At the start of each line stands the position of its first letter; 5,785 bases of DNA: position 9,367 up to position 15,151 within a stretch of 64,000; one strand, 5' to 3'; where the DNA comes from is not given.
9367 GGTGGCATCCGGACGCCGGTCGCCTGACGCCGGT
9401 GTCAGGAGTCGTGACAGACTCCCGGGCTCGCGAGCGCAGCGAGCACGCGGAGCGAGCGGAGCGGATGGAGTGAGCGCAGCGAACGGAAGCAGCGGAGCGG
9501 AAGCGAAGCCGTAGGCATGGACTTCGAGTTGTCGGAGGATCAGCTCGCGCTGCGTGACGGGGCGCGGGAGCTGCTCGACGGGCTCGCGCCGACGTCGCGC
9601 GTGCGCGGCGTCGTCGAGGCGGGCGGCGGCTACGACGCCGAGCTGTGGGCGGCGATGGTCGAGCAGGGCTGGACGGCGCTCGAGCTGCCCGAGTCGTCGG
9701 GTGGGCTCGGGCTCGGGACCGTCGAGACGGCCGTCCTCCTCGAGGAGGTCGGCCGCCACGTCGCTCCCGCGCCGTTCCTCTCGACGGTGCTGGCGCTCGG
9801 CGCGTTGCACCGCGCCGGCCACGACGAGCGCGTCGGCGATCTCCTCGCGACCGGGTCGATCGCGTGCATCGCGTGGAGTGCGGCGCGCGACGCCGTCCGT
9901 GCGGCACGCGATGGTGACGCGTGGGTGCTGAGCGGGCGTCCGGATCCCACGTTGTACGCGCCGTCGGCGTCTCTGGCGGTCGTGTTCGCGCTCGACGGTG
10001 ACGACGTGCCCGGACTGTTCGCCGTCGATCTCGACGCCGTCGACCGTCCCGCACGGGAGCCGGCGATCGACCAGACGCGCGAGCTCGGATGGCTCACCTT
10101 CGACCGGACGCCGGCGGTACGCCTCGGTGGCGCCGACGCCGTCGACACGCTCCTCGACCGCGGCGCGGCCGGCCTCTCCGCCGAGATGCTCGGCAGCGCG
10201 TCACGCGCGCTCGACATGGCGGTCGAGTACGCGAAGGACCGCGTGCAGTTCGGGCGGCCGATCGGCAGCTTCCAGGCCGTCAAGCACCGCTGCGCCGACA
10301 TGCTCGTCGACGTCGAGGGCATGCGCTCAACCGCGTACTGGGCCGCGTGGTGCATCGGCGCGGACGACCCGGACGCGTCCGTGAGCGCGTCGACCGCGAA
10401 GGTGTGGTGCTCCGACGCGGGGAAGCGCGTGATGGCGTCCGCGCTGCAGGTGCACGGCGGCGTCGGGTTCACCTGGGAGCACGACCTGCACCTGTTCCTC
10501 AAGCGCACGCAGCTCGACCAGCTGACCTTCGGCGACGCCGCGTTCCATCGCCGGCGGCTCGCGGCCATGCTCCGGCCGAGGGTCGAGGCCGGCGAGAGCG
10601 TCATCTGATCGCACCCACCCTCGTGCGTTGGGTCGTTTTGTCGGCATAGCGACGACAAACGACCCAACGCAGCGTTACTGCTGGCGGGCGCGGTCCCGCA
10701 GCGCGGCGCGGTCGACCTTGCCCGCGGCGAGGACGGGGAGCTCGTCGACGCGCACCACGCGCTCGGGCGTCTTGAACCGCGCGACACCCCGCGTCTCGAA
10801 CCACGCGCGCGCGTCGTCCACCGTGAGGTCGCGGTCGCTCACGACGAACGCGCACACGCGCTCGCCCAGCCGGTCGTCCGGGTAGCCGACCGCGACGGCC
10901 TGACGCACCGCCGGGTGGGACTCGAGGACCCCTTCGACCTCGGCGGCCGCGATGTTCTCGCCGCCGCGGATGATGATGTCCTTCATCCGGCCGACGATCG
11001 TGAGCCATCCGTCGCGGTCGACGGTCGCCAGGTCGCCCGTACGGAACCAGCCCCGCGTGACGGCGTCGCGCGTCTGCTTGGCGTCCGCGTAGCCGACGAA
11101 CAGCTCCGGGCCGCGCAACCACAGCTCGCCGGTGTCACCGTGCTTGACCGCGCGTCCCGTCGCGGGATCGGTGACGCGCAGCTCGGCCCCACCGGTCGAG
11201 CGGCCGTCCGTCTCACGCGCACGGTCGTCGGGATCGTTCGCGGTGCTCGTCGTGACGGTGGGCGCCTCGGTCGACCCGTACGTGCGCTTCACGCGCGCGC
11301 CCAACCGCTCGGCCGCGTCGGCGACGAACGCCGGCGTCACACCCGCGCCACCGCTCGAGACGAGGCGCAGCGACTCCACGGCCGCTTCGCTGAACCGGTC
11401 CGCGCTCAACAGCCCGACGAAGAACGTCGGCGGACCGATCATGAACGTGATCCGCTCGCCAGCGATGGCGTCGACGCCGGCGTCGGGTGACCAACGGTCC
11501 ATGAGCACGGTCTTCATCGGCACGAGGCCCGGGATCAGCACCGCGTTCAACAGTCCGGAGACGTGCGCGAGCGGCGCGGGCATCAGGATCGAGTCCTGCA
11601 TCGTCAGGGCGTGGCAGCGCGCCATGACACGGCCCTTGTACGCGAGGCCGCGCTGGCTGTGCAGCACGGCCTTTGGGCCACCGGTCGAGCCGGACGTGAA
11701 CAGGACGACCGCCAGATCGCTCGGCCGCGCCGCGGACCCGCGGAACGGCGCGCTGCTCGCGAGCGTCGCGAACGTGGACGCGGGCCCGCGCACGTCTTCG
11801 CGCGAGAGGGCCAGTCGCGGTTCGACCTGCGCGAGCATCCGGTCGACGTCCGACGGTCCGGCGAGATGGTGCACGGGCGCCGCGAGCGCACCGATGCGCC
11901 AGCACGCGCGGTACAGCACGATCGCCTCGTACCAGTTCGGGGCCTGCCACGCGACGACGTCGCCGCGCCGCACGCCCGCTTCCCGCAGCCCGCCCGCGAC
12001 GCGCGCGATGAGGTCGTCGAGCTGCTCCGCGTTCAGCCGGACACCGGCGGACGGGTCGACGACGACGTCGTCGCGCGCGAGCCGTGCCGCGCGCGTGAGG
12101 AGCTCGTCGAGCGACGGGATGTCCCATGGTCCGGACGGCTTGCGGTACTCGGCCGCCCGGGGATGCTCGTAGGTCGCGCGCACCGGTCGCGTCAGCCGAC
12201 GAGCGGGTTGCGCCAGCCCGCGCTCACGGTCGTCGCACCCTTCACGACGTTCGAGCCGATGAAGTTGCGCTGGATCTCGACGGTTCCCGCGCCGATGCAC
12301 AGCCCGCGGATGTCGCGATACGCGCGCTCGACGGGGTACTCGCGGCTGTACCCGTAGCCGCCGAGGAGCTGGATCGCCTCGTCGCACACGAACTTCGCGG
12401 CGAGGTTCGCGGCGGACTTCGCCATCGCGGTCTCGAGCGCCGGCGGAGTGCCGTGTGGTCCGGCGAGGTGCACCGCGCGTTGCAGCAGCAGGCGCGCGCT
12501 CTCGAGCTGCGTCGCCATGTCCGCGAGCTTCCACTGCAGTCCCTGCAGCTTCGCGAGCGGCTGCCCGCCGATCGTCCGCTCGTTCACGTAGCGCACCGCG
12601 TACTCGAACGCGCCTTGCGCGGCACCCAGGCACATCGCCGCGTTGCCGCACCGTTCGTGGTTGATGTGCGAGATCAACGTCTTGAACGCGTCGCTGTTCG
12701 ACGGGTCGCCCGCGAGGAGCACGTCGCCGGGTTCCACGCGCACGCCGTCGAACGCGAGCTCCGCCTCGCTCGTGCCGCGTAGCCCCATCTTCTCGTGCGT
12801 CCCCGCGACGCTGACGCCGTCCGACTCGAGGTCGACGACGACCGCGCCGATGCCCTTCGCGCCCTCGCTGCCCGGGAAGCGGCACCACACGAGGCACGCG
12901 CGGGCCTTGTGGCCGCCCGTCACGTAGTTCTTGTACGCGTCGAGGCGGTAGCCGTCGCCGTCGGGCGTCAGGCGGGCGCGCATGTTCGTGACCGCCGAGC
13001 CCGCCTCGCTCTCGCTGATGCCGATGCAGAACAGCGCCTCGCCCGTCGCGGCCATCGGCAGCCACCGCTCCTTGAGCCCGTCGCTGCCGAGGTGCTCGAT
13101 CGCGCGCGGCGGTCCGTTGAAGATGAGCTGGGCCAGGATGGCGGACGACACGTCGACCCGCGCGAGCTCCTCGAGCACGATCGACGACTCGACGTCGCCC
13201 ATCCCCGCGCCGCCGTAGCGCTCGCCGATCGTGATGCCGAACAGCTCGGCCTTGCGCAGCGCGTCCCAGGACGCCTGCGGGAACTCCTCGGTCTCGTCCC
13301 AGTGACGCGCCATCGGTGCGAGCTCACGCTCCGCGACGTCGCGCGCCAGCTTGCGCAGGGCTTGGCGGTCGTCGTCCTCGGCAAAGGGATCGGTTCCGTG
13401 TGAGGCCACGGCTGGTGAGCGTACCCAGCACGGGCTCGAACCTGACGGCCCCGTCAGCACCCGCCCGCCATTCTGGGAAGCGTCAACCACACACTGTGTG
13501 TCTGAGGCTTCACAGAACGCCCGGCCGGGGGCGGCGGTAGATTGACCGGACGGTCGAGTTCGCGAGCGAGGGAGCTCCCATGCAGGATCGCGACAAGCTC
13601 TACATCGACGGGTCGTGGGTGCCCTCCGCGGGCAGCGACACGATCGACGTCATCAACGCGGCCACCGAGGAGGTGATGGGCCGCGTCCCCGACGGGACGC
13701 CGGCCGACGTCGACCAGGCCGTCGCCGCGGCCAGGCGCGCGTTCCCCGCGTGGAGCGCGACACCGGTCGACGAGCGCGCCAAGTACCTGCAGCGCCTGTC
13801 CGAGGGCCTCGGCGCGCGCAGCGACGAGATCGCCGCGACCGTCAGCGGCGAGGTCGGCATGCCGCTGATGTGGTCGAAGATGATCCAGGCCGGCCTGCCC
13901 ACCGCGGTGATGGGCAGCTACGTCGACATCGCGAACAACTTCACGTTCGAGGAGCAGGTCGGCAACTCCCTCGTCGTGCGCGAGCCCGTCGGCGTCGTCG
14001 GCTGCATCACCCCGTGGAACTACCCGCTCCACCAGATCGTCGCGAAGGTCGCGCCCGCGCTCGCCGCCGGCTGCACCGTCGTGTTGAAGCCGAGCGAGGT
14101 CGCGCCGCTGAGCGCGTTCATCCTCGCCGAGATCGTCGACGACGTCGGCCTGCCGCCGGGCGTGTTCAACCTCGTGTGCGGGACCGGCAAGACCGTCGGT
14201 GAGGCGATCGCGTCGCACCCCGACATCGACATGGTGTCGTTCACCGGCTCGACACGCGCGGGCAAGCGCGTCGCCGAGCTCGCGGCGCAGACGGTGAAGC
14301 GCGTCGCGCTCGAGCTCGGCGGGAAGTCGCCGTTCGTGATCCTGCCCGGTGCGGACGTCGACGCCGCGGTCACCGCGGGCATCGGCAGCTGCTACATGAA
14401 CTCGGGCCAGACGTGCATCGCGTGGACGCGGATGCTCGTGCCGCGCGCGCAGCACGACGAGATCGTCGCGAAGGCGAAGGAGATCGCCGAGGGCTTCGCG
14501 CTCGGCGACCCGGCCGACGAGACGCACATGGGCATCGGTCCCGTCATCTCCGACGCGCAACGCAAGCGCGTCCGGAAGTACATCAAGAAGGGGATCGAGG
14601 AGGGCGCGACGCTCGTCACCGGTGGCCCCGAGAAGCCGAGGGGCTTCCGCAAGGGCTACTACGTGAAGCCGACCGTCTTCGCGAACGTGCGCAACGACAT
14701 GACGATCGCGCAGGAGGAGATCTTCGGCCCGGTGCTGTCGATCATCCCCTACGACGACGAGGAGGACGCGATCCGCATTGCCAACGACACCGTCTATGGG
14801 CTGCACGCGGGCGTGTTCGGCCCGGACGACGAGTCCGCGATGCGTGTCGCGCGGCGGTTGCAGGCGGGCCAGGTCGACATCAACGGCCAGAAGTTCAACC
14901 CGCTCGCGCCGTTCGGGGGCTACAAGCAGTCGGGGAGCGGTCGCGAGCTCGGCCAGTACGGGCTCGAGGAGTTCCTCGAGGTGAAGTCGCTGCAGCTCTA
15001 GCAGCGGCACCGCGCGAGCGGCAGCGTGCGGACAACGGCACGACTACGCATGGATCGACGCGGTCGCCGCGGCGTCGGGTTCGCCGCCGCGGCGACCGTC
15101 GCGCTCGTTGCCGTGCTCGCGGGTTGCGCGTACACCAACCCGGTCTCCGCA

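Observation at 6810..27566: Recurrent 16-bp palindrome CTGAC-N6-GTCAG found only in promoter-proximal non-coding DNA next to lipid/oxidoreductase genes (candidate regulon operator)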

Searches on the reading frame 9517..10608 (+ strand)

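Call 8: search_protein_families(library=pfam, proteins=[window:9517-10608:+])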
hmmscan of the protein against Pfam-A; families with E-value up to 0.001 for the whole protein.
window:9517-10608:+ (363 aa): 3 families
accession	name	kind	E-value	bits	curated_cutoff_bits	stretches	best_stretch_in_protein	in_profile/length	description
PF00441.29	Acyl-CoA_dh_1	-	3.3e-33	115.4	22.4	1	205-350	3-147/150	Acyl-CoA dehydrogenase, C-terminal domain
PF02771.21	Acyl-CoA_dh_N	-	9e-14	52.2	22.9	1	6-104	1-100/113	Acyl-CoA dehydrogenase, N-terminal domain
PF08028.16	Acyl-CoA_dh_2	-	5e-09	37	22.7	1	219-322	2-114/134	Acyl-CoA dehydrogenase, C-terminal domain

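Call 42: search_protein_families(library=ncbifam, proteins=[window:9517-10608:+], max_evalue=1e-10)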
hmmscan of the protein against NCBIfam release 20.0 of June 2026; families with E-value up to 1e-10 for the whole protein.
window:9517-10608:+ (363 aa): 13 families
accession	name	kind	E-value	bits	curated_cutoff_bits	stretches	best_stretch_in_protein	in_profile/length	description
NF050027.1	acylCoADhIpdE2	equivalog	3.9e-55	187.5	450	2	181-350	150-308/311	acyl-CoA dehydrogenase IpdE2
TIGR03203.1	pimD_small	equivalog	5.3e-43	147.5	652.7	2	208-350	231-374/378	pimeloyl-CoA dehydrogenase small subunit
NF008997.0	PRK12341.1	equivalog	3.5e-35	121.8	537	1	221-333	246-357/382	acyl-CoA dehydrogenase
NF002885.1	PRK03354.1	equivalog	2.2e-30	106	540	1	225-339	247-360/378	crotonobetainyl-CoA dehydrogenase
NF042972.1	AcrlCoAredClosAcrC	equivalog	4.2e-28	98.1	640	1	211-331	236-355/378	acryloyl-CoA reductase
NF045652.1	ProlPCPDhRedW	equivalog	5.9e-25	87.9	650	1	219-319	242-341/376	L-prolyl-[peptidyl-carrier protein] dehydrogenase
NF042439.1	SulpropCoADesulf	equivalog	3e-24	85.5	600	1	222-350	240-368/379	3-sulfinopropanoyl-CoA desulfinase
NF053553.1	prodigi_MBC_PigA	equivalog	4.9e-23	81.9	500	1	219-325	247-352/381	prodigiosin MBC biosynthesis dehydrogenase PigA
TIGR03207.1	cyc_hxne_CoA_dh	equivalog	3e-18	65.7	575.35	1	5-321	1-341/372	cyclohexanecarboxyl-CoA dehydrogenase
NF043006.1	CyhCrbnylCoADH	equivalog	3.4e-17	62.5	650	1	218-342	242-365/380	cyclohexane-1-carbonyl-CoA dehydrogenase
NF045552.1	GlutCoADH_Des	equivalog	1.8e-16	60.3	470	1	211-331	238-358/387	glutaryl-CoA dehydrogenase Acd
NF058590.1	AcCoDHFadEBacil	equivalog_domain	3.1e-15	55.7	600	1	214-326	254-384/586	acyl-CoA dehydrogenase FadE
NF052270.1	Staph_DH_FadE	equivalog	3.1e-11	42.6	600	0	209-328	251-369/400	acyl-CoA dehydrogenase FadE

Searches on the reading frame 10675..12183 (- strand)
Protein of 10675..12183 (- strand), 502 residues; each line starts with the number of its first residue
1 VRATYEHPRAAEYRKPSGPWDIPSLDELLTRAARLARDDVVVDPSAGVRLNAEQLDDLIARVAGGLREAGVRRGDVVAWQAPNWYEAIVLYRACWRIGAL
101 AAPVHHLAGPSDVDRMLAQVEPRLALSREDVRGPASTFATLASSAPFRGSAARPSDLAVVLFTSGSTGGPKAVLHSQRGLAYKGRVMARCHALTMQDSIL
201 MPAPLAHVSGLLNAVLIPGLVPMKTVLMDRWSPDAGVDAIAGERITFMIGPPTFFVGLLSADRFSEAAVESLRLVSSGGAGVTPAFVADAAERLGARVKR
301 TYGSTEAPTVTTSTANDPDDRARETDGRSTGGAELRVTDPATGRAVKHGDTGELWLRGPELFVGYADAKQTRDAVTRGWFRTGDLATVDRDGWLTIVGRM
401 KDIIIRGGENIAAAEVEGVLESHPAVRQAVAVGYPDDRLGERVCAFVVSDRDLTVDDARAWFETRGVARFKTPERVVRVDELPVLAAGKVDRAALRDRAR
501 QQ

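Call 9: search_protein_families(library=pfam, proteins=[window:10675-12180:-])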
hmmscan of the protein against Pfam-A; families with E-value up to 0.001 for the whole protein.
window:10675-12180:- (501 aa): 2 families
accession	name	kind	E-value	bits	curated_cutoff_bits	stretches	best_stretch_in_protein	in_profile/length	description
PF00501.34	AMP-binding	-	1e-65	222.5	29.9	1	31-364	5-383/384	AMP-binding enzyme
PF13193.12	AMP-binding_C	-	2.2e-13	51.4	24.5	1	414-488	1-76/76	AMP-binding enzyme C-terminal domain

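Call 42: search_protein_families(library=ncbifam, proteins=[window:10675-12183:-], max_evalue=1e-10)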
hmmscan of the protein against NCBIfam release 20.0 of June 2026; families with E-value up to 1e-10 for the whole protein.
window:10675-12183:- (502 aa): 96 families (the best 25 are shown)
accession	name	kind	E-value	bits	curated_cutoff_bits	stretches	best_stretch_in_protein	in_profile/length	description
NF004758.0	PRK06087.1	equivalog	3e-100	336.2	736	2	153-497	186-533/548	medium-chain fatty-acid--CoA ligase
TIGR03208.1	cyc_hxne_CoA_lg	equivalog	7e-95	318.8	792.3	2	144-496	184-537/538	cyclohexanecarboxylate-CoA ligase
NF004837.0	PRK06187.1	subfamily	7.9e-90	301.6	476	1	147-501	162-524/531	long-chain-fatty-acid--CoA ligase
NF005702.0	PRK07514.1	subfamily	2.9e-79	266.8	558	1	143-500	145-501/506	malonyl-CoA synthase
NF009233.0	PRK12583.1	subfamily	9.7e-75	252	832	1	154-499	200-550/558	fatty acid CoA ligase family protein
NF006182.0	PRK08316.1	subfamily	5.5e-71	239.6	663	1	150-500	166-518/523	fatty acyl-CoA synthetase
TIGR01923.1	menE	equivalog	1.1e-70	238.7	330.15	1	54-495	4-442/442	o-succinylbenzoate--CoA ligase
NF005801.1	PRK07656.1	equivalog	1.3e-69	235.2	657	1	148-496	157-500/500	FadD3 family acyl-CoA ligase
NF052269.1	Staph_lig_FadD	equivalog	1.4e-69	234.8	650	1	145-500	140-494/499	long-chain-fatty-acid--CoA ligase FadD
NF006572.0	PRK09088.1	equivalog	2.9e-68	230.7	696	1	35-499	13-487/491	acyl-CoA synthetase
NF004114.0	PRK05605.1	equivalog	2.8e-67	227.3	766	1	151-498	217-568/575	long-chain-fatty-acid--CoA ligase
NF006181.0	PRK08314.1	subfamily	4e-67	226.8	705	1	140-501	189-556/563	long-chain-fatty-acid--CoA ligase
NF004511.1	PRK05852.1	equivalog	2.2e-65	221.3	650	1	154-498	154-503/505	FadD7 family fatty acid--CoA ligase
NF005858.0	PRK07787.1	subfamily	7e-63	212.7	575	1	48-496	20-469/471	acyl-CoA synthetase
NF005714.0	PRK07529.1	subfamily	1.1e-62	212.3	632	1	139-499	202-576/640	acyl-CoA synthetase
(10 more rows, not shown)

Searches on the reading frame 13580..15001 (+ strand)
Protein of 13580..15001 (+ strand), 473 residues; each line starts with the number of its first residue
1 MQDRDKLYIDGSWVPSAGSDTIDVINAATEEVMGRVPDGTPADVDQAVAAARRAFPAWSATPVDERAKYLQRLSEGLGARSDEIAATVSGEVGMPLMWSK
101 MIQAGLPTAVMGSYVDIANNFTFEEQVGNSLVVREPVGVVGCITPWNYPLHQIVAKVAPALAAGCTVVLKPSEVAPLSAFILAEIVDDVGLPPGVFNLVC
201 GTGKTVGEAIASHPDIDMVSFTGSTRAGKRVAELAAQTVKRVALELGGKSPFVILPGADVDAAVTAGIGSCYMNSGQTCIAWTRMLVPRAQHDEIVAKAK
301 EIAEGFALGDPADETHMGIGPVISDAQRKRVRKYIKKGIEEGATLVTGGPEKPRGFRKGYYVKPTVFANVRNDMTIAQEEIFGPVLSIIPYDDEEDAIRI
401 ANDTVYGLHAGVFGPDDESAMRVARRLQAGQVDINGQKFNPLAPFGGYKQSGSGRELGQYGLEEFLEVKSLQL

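Call 8: search_protein_families(library=pfam, proteins=[window:13580-15001:+])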
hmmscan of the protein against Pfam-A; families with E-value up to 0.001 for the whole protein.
window:13580-15001:+ (473 aa): 1 family
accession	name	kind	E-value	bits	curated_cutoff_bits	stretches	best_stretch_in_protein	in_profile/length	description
PF00171.27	Aldedh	-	4.3e-169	563.3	23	1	13-470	1-460/461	Aldehyde dehydrogenase family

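Call 12: find_related_loci(query=window:13580-15001:+, collection=genome_contigs, flank=10000)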
Query window:13580-15001:+ (473 aa) in genome_contigs; peptide patterns used: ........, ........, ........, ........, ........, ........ (x = any residue, [..] = any of these).
600 stretches matched a pattern (row limit reached: there are more); 591 encode a relative of the query (tblastn E <= 1e-3); the best 80 are kept; 80 distinct loci.
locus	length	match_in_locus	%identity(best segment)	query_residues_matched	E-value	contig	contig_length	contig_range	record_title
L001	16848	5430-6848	89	1-473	0e+0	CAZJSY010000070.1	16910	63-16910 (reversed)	MAG TPA_asm: uncultured Burkholderiales bacterium isolate SRP272529_co1_36 genome assembly, contig: NODE_5748_length_169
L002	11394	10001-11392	90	1-464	0e+0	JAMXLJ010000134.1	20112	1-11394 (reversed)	MAG: Acidimicrobiia bacterium isolate Bin.002_Pasture k127_7580111, whole genome shotgun sequence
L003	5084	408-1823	79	1-473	0e+0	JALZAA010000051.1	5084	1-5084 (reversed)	MAG: Actinomycetota bacterium isolate KAP bin79 SD1490-92_k127_1348632, whole genome shotgun sequence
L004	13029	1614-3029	79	1-473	0e+0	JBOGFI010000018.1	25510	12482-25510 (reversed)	MAG: Acidimicrobiia bacterium isolate M3-S_metawrap_bin.36 k127_3460852, whole genome shotgun sequence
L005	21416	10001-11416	78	1-473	0e+0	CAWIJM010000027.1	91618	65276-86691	MAG: uncultured Actinomycetes bacterium isolate MFD04944.bin.2.40 genome assembly, contig: contig_83601, whole genome sh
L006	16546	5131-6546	77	1-473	0e+0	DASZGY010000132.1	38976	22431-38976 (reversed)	MAG TPA_asm: Acidimicrobiia bacterium isolate SMAG_U6561 k141_5658713, whole genome shotgun sequence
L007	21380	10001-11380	78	1-461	0e+0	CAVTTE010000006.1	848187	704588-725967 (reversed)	MAG: uncultured Actinomycetes bacterium isolate MFD05176.bin.2.14 genome assembly, contig: contig_16843, whole genome sh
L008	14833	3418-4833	77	1-473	0e+0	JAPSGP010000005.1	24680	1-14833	MAG: Acidimicrobiia bacterium isolate BS_bin.037 NODE_97_length_24680_cov_2.241233, whole genome shotgun sequence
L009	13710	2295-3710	74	1-473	0e+0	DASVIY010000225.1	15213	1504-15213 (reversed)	MAG TPA_asm: Acidimicrobiia bacterium isolate SMAG_U3005 k141_467532, whole genome shotgun sequence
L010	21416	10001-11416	73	1-473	0e+0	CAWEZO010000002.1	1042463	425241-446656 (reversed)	MAG: uncultured Actinomycetes bacterium isolate MFD05942.bin.2.272 genome assembly, contig: contig_10678, whole genome s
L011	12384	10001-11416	71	1-473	0e+0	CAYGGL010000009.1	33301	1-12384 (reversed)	MAG TPA_asm: uncultured Acidimicrobiaceae bacterium isolate ERP113451_co1_84 genome assembly, contig: NODE_1455_length_3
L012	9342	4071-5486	71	1-473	0e+0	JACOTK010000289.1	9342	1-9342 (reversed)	MAG: Actinomycetota bacterium isolate NC_groundwater_42_Pr7_S2p5_66_15 FFV18_S2p5_scaffold_580470, whole genome shotgun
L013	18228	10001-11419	79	1-473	0e+0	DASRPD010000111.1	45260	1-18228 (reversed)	MAG TPA_asm: Acidimicrobiia bacterium isolate SMAG_U10286 k141_21906, whole genome shotgun sequence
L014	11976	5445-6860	70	1-473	0e+0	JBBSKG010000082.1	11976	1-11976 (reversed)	MAG: Acidimicrobiales bacterium isolate LS4_metabat2.269 LS4_metabat2.269_K_2032567_L_11976_cov_12.0009, whole genome sh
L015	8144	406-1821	72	1-473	0e+0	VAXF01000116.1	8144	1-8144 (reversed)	MAG: Actinobacteria bacterium isolate AC_25 14_1009_16_30cm_scaffold_21862, whole genome shotgun sequence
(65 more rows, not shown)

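Call 42: search_protein_families(library=ncbifam, proteins=[window:13580-15001:+], max_evalue=1e-10)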
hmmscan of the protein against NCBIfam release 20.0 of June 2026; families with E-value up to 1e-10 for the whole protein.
window:13580-15001:+ (473 aa): 40 families (the best 25 are shown)
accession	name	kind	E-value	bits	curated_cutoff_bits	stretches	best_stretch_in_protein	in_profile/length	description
TIGR01804.1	BADH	equivalog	3.3e-139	464.4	668.6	1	8-469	1-467/467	betaine-aldehyde dehydrogenase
TIGR04284.1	aldehy_Rv0768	hypoth_equivalog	1.9e-136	455.9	775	1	6-470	2-475/480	aldehyde dehydrogenase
TIGR02299.1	HpaE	equivalog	5.1e-132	440.9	638.35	1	6-472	2-475/488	5-carboxymethyl-2-hydroxymuconate semialdehyde dehydrogenase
NF010000.0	PRK13473.1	subfamily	6.5e-131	437.2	615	1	5-470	3-469/475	aminobutyraldehyde dehydrogenase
NF009725.0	PRK13252.1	equivalog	2.2e-129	432.1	593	1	3-472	5-478/488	betaine-aldehyde dehydrogenase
NF045736.1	PaDhStyDRhodo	equivalog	2.4e-128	428.7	800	1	6-469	4-473/479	phenylacetaldehyde dehydrogenase StyD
NF045735.1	PaDhStyDPseudo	equivalog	6.9e-124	414.1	850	1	4-471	2-479/483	phenylacetaldehyde dehydrogenase StyD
NF007497.0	PRK10090.1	equivalog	5.5e-121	404.7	500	1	5-469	7-473/480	aldehyde dehydrogenase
TIGR03216.1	OH_muco_semi_DH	equivalog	2.7e-115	385.8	693.25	1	7-470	3-476/481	2-hydroxymuconic semialdehyde dehydrogenase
TIGR01780.1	SSADH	subfamily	3.6e-113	378.8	646.35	1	24-469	1-448/448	succinate-semialdehyde dehydrogenase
NF052305.1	DioxValDhHalo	equivalog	2.4e-112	376.3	750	1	1-469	1-477/483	2,5-dioxovalerate dehydrogenase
NF006916.0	PRK09407.1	equivalog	4.1e-110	368.9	521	1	17-470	31-489/526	succinic semialdehyde dehydrogenase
NF042993.1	AlphKGSA_gudD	equivalog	1.3e-109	367.2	770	1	8-471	7-478/481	alpha-ketoglutaric semialdehyde dehydrogenase GucD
NF050026.1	AcaldDHExaC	equivalog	6.1e-107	358.3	900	1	4-471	15-491/503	acetaldehyde dehydrogenase ExaC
NF040648.1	lactal_redase_Meth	equivalog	1.2e-105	354.2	650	1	8-470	2-459/463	lactaldehyde dehydrogenase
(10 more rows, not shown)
